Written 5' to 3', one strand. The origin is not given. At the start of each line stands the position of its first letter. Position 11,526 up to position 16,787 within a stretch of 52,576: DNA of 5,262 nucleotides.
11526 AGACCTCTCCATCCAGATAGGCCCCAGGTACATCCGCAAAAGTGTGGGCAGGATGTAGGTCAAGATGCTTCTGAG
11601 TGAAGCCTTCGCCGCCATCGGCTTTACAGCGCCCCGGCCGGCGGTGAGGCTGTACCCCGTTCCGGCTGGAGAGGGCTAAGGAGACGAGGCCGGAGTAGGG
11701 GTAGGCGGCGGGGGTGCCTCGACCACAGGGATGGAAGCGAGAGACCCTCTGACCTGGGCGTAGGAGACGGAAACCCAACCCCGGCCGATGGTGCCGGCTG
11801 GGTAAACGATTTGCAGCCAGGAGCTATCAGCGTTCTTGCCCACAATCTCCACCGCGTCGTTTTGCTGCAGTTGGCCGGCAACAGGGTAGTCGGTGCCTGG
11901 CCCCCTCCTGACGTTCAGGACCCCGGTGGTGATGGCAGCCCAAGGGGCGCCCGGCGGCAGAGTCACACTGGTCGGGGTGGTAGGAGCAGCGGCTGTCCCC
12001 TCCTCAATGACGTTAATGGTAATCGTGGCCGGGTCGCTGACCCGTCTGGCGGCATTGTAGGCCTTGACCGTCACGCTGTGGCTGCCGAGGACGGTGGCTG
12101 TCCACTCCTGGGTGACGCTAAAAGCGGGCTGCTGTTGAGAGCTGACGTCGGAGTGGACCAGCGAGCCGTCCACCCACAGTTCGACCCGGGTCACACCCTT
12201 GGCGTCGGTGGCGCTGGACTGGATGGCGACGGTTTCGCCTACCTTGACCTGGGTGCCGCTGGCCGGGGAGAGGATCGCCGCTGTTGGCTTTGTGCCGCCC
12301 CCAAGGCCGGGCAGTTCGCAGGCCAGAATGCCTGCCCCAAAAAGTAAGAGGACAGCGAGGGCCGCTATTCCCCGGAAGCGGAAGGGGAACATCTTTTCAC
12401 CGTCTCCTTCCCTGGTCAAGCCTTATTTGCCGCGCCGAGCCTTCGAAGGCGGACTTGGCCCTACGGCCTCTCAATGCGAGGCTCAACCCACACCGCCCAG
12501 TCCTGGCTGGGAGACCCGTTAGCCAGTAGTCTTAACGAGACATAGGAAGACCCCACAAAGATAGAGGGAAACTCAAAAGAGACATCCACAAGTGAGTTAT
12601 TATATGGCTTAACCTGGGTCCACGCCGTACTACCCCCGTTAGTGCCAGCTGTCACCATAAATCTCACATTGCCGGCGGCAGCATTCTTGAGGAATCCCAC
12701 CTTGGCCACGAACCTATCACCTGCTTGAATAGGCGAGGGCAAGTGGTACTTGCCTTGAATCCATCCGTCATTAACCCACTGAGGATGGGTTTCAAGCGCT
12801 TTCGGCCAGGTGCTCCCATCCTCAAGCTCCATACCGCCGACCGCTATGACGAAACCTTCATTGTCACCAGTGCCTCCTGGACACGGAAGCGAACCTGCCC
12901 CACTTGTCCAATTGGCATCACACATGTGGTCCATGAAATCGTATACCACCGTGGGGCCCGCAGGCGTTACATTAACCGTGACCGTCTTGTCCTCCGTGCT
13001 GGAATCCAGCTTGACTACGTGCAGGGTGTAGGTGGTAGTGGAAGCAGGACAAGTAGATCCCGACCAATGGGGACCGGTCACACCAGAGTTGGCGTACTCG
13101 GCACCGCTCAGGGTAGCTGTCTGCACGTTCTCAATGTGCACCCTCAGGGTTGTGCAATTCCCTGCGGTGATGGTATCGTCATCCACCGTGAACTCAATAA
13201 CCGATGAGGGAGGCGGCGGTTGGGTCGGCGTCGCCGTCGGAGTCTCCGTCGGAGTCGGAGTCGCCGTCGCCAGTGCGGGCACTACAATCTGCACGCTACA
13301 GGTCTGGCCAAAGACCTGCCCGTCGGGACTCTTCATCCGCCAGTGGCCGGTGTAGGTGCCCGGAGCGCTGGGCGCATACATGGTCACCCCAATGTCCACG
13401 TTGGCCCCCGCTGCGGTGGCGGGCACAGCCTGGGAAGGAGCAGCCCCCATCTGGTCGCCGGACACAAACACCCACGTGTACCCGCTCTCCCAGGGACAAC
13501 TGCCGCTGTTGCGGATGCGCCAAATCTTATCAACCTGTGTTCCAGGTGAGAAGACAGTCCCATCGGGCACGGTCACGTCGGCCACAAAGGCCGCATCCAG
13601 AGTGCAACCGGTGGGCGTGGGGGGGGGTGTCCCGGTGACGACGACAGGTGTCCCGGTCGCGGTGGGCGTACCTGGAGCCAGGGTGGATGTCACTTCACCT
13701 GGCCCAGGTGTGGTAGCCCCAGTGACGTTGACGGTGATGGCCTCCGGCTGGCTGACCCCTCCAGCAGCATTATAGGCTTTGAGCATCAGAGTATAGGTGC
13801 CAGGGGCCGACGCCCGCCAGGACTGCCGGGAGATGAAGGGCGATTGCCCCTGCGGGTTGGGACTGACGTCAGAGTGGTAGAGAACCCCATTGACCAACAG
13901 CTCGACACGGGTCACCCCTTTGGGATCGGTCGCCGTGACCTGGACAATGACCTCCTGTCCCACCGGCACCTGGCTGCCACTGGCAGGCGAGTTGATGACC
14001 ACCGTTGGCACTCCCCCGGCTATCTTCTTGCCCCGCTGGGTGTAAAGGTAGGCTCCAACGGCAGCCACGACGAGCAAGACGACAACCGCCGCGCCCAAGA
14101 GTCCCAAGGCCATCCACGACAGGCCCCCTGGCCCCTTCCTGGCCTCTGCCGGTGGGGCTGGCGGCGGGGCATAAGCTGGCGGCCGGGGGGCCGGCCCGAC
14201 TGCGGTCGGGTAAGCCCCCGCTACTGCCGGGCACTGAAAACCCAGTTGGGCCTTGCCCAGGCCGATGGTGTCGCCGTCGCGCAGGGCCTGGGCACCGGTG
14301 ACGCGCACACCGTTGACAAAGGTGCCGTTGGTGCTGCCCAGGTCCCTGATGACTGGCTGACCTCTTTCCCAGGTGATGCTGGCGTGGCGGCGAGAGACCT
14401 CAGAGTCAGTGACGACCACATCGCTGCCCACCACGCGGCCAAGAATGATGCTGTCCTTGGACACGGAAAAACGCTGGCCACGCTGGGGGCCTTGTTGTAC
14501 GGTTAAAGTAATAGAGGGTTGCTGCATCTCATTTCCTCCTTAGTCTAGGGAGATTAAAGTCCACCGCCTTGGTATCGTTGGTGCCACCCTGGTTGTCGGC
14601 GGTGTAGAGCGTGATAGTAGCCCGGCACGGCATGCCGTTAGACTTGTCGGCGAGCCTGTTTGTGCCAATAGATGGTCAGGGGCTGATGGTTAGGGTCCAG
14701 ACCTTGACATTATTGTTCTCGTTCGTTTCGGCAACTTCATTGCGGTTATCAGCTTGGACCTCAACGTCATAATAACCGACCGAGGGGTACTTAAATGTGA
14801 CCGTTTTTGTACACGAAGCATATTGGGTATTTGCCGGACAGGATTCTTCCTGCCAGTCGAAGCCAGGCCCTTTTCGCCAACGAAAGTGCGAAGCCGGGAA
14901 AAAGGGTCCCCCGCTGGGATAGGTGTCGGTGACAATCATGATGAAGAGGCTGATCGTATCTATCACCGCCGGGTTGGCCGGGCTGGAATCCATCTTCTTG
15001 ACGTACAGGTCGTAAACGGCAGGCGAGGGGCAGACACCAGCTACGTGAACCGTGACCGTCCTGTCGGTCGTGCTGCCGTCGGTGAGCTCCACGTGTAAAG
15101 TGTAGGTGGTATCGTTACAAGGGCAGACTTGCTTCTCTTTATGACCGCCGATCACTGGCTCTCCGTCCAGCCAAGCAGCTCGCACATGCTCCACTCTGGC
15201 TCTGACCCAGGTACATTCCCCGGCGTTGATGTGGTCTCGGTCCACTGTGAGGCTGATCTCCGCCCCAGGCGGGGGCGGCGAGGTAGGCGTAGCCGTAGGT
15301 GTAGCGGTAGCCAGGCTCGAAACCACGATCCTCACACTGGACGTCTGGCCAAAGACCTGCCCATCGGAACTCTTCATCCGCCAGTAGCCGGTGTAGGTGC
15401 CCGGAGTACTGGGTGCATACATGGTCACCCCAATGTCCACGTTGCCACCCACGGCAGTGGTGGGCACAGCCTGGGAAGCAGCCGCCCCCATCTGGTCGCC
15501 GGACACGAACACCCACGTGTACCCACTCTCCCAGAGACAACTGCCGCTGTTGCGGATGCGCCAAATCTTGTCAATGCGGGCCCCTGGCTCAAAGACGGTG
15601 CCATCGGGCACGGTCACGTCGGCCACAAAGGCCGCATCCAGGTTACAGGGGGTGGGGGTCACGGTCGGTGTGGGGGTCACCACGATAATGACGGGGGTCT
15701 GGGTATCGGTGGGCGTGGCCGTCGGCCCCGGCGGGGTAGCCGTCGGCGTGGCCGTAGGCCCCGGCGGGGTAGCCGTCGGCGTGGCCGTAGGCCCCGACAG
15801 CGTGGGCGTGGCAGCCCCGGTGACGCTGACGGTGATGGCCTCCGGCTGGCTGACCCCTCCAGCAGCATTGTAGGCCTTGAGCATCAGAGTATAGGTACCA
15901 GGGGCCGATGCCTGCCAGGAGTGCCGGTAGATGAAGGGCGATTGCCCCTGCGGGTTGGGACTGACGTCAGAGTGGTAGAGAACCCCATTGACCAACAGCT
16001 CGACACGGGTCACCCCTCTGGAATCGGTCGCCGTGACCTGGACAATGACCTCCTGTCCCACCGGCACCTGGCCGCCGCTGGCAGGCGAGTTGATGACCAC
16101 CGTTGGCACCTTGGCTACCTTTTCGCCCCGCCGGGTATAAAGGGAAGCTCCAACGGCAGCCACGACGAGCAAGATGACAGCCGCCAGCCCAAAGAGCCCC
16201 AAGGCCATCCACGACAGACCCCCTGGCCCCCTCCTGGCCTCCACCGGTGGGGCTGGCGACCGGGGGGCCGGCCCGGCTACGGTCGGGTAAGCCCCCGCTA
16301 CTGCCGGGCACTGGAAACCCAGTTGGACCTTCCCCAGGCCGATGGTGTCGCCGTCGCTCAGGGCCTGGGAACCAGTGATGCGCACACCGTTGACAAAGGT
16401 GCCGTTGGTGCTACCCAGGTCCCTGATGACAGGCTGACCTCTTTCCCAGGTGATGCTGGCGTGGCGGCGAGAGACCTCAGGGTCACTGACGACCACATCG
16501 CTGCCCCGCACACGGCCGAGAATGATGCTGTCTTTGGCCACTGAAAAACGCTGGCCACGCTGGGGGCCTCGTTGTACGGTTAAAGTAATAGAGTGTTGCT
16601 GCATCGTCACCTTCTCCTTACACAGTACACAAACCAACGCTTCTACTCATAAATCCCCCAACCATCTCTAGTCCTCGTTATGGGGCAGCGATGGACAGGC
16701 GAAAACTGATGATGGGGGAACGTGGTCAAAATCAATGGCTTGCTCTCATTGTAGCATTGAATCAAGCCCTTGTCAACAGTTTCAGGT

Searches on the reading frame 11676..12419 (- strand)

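Call 58: search_protein_families(library=pfam, proteins=[window:11676-12419:-], max_evalue=0.001)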
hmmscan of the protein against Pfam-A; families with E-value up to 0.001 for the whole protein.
window:11676-12419:- (247 aa): 2 families
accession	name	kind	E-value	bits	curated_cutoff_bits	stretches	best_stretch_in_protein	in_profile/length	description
PF17957.7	Big_7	-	1.6e-14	54.7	24.1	1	45-118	1-70/70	Bacterial Ig domain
PF08239.17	SH3_3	-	1.1e-11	45.2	27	1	167-220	2-52/54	Bacterial SH3 domain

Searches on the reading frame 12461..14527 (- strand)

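Call 58: search_protein_families(library=pfam, proteins=[window:12461-14527:-], max_evalue=0.001)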
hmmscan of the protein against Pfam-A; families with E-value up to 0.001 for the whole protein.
window:12461-14527:- (688 aa): 4 families
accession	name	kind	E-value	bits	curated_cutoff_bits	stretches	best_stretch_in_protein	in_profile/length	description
PF16158.11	N_BRCA1_IG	-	1.1e-28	100.4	28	1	319-416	1-108/108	Ig-like domain from next to BRCA1 gene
PF00498.31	FHA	-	1.6e-19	70.5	20.7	1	28-91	2-67/67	FHA domain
PF16697.10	Yop-YscD_cpl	-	1.9e-16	60.5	33.2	1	10-98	2-91/94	Inner membrane component of T3SS, cytoplasmic domain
PF17957.7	Big_7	-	2.4e-11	44.5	24.1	1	174-222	1-49/70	Bacterial Ig domain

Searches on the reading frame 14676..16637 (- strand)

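Call 73: search_protein_families(library=pfam, proteins=[window:14676-16637:-], max_evalue=0.00001)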
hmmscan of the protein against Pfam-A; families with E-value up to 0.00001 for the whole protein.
window:14676-16637:- (653 aa): 5 families
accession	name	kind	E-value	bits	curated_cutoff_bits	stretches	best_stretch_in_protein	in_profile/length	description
PF16158.11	N_BRCA1_IG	-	3.5e-27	95.5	28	1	342-439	1-108/108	Ig-like domain from next to BRCA1 gene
PF00498.31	FHA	-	1e-20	74.4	20.7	1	39-102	2-67/67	FHA domain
PF16697.10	Yop-YscD_cpl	-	7.9e-17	61.7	33.2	1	21-109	2-91/94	Inner membrane component of T3SS, cytoplasmic domain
PF17957.7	Big_7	-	2.3e-12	47.8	24.1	1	178-251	1-68/70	Bacterial Ig domain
PF07705.17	CARDB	-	1.8e-07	31.8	22.7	1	608-645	62-99/101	CARDB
